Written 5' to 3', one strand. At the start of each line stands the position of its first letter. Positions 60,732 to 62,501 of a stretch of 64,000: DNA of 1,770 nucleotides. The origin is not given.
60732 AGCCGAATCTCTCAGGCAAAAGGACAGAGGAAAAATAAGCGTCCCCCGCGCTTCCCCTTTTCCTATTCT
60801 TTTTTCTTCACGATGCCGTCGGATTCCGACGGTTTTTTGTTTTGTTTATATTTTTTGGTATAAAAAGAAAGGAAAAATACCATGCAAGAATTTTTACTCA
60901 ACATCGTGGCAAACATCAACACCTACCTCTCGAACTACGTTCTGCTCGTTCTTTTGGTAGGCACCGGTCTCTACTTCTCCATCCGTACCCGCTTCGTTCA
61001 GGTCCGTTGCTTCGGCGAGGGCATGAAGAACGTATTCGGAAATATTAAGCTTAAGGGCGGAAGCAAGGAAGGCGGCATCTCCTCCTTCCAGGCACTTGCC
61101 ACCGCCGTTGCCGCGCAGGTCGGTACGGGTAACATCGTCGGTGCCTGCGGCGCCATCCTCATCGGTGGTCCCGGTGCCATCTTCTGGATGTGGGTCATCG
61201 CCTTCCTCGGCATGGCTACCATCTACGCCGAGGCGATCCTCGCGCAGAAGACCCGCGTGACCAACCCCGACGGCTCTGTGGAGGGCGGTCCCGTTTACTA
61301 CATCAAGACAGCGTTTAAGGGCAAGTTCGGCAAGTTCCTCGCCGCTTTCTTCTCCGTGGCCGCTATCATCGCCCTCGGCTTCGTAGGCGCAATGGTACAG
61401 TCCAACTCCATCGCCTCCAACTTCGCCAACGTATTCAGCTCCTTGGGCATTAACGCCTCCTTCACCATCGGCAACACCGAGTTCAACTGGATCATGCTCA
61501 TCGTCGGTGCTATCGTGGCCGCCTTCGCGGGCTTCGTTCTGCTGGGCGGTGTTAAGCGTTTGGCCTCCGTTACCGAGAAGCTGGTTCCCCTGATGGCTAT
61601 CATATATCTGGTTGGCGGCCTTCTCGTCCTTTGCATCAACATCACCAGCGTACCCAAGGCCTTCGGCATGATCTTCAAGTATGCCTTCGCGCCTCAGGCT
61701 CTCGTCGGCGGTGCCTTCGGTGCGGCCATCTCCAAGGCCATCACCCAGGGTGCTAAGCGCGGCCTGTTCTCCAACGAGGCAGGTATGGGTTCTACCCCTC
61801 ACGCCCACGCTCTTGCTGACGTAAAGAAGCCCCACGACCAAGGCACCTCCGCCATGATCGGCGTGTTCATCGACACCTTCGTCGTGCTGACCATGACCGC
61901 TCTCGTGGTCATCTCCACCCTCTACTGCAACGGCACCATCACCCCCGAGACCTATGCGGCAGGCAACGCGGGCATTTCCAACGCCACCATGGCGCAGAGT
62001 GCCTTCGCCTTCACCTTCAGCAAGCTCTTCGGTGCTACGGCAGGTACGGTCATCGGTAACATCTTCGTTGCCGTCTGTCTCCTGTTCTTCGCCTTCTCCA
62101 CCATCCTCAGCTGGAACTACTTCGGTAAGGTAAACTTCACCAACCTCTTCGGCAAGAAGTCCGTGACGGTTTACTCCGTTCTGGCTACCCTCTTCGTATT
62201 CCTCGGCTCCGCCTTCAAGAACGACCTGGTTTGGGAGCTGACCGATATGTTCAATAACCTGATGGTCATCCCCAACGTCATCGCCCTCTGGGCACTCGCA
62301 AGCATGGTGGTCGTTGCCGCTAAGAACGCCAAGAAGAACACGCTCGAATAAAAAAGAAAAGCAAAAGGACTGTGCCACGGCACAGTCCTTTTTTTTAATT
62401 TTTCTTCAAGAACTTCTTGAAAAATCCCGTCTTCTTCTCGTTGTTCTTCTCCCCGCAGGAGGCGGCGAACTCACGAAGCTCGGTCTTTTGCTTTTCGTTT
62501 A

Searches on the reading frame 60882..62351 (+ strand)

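Call 68: search_protein_families(library=pfam, proteins=[window:60882-62351:+])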
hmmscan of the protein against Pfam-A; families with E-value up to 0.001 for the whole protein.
window:60882-62351:+ (489 aa): 1 family
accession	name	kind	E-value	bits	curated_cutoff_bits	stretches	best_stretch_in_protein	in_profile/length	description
PF01235.23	Na_Ala_symp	-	4.5e-120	402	24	1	61-482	8-378/392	Sodium:alanine symporter family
